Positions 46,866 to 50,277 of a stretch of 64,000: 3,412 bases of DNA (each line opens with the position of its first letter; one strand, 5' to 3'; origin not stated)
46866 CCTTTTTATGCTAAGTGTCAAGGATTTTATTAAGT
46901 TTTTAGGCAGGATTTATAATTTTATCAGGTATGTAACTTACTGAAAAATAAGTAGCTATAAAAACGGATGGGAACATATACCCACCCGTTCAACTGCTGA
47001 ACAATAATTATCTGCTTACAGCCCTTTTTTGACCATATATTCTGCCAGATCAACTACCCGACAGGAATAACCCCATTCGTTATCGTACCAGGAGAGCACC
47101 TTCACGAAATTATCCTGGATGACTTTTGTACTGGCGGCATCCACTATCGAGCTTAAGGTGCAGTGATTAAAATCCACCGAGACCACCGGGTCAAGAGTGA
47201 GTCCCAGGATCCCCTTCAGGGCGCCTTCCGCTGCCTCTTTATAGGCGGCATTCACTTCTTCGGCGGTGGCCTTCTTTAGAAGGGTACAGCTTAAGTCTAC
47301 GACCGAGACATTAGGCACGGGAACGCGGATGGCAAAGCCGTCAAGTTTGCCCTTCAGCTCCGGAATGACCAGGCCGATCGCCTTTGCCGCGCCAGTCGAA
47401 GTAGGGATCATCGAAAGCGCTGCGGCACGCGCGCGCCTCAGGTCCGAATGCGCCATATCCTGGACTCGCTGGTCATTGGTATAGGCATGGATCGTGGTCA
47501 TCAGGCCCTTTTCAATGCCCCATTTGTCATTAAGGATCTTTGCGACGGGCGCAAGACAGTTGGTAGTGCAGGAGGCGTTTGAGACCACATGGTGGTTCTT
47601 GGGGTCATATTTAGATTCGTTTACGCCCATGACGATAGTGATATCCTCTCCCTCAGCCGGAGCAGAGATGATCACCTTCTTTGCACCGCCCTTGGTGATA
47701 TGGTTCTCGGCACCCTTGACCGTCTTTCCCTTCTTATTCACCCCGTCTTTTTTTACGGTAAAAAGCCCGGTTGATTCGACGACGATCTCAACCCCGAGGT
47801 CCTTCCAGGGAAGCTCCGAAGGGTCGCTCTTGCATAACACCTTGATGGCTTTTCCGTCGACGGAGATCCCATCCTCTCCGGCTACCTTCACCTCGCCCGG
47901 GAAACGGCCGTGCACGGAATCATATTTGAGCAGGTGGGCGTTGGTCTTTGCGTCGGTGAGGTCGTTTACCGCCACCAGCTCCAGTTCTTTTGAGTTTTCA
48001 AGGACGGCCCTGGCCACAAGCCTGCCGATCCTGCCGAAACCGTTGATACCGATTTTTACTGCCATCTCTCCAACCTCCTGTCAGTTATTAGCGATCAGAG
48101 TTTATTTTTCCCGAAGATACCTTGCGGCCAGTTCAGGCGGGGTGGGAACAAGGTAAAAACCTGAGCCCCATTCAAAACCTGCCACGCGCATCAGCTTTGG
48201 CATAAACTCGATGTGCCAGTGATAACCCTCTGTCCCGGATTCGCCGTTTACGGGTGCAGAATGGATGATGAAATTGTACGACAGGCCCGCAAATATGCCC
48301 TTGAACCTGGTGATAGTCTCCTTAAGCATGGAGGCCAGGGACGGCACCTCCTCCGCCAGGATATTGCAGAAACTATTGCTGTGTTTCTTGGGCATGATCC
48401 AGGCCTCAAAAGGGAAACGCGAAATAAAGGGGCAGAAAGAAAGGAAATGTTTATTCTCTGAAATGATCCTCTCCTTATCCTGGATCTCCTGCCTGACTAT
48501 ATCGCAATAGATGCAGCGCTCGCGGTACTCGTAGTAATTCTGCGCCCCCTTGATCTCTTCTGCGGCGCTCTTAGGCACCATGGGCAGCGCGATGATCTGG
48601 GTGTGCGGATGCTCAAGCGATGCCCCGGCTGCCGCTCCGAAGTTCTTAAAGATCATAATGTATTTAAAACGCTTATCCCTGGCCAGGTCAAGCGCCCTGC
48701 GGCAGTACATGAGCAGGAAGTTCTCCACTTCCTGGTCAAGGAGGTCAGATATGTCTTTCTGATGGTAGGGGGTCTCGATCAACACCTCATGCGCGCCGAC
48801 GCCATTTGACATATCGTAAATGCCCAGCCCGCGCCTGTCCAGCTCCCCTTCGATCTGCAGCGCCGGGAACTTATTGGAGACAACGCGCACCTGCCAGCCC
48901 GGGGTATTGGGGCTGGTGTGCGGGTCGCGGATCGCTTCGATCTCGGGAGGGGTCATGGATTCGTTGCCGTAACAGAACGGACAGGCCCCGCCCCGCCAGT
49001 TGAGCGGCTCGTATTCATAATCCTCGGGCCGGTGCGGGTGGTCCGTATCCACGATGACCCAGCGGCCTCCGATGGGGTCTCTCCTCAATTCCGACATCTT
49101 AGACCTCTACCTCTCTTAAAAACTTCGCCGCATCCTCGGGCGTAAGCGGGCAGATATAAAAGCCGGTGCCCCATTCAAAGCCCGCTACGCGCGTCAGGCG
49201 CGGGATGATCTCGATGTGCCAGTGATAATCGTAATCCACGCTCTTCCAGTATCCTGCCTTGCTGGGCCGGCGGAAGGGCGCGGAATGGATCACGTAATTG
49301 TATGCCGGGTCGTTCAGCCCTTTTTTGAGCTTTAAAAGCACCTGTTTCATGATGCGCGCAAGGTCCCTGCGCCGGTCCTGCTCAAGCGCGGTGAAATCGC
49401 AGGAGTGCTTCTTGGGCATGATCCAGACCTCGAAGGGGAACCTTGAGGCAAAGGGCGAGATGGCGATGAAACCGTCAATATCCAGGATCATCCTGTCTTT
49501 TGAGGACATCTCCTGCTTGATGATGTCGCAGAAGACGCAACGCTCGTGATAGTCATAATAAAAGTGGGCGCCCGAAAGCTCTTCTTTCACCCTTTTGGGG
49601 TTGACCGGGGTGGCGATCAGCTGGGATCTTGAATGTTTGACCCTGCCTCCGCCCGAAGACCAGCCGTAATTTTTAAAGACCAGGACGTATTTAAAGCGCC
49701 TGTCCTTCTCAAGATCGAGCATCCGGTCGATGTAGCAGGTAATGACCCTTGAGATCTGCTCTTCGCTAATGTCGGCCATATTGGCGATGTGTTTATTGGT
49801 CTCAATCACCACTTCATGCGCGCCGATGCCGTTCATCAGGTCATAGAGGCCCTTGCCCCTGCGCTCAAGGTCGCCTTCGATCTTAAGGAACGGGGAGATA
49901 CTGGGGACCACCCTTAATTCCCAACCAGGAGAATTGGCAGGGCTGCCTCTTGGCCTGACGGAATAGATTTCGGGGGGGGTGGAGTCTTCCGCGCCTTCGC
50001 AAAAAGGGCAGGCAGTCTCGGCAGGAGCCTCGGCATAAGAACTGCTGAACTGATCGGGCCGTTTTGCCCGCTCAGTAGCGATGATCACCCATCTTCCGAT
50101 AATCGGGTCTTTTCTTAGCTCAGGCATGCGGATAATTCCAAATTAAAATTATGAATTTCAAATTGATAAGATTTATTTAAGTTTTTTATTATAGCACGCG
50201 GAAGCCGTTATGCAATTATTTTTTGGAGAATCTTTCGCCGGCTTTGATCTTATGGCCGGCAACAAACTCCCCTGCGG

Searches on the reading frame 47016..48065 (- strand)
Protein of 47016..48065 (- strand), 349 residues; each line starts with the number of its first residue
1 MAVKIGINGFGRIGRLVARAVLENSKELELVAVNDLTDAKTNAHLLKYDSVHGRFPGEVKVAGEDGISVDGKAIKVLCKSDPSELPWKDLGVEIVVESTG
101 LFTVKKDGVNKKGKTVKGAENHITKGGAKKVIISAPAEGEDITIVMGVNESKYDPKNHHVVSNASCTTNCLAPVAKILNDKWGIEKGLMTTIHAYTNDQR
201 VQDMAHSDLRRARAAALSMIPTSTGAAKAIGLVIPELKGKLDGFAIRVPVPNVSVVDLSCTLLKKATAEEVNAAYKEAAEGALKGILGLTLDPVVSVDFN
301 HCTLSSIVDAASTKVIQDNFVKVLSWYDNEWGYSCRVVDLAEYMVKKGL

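Call 34: search_protein_families(library=pfam, proteins=[window:47016-48065:-], max_evalue=0.00001)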
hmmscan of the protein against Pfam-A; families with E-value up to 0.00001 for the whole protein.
window:47016-48065:- (349 aa): 2 families
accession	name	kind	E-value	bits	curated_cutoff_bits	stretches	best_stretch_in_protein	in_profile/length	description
PF02800.25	Gp_dh_C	-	2.7e-67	225.7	24.4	1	171-327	1-158/158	Glyceraldehyde 3-phosphate dehydrogenase, C-terminal domain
PF00044.30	Gp_dh_N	-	7.2e-40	135.8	31.7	1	3-103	1-99/101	Glyceraldehyde 3-phosphate dehydrogenase, NAD binding domain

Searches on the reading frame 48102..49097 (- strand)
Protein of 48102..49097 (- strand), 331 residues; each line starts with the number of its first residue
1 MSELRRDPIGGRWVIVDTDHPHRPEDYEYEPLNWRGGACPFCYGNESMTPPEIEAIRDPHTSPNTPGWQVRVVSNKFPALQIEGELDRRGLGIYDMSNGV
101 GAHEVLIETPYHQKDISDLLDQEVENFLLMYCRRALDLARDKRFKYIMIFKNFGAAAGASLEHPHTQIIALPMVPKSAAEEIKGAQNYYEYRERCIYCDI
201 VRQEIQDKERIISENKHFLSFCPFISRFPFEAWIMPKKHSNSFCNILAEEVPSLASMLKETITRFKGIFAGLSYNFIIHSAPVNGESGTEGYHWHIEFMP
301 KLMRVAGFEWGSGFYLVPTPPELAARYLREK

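Call 34: search_protein_families(library=pfam, proteins=[window:48102-49097:-], max_evalue=0.00001)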
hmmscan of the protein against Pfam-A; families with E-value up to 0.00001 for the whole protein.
window:48102-49097:- (331 aa): 5 families
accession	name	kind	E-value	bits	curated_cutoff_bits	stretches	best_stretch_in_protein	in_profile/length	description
PF02744.22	GalP_UDP_tr_C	-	1.3e-16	61.2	29.2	1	185-306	5-125/165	Galactose-1-phosphate uridyl transferase, C-terminal domain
PF16285.10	DUF4931_N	-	1.1e-11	45.3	24.1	1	104-171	54-121/124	Domain of unknown function (DUF4931) N-terminal domain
PF16268.10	DUF4921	-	3e-11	43.3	28.5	1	132-321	208-386/425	Domain of unknown function (DUF4921)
PF01087.27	GalP_UDP_transf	-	1.4e-09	39.1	22.1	1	69-175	74-184/184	Galactose-1-phosphate uridyl transferase, N-terminal domain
PF01230.28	HIT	-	4.2e-07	31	21.5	0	208-296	5-92/98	HIT domain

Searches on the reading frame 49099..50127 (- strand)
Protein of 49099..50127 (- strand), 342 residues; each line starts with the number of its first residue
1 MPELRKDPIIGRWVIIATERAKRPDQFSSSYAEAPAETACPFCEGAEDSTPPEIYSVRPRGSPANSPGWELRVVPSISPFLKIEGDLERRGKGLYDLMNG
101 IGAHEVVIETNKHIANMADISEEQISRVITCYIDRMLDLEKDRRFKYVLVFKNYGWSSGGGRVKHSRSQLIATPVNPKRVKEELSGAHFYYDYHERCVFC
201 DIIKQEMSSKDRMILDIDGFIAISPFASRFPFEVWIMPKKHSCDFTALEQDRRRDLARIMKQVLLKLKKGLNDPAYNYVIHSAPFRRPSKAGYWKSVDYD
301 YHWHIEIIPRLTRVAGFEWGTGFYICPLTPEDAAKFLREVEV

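Call 34: search_protein_families(library=pfam, proteins=[window:49099-50127:-], max_evalue=0.00001)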
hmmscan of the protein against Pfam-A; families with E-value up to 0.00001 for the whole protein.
window:49099-50127:- (342 aa): 4 families
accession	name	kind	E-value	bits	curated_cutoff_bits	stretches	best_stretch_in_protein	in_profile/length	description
PF02744.22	GalP_UDP_tr_C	-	8.2e-12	45.6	29.2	1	190-307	8-119/165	Galactose-1-phosphate uridyl transferase, C-terminal domain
PF16285.10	DUF4931_N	-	8.7e-12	45.7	24.1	1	104-171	53-119/124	Domain of unknown function (DUF4931) N-terminal domain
PF16268.10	DUF4921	-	2.2e-09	37.2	28.5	1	111-332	186-388/425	Domain of unknown function (DUF4921)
PF01087.27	GalP_UDP_transf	-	1.3e-07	32.6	22.1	0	93-166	101-173/184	Galactose-1-phosphate uridyl transferase, N-terminal domain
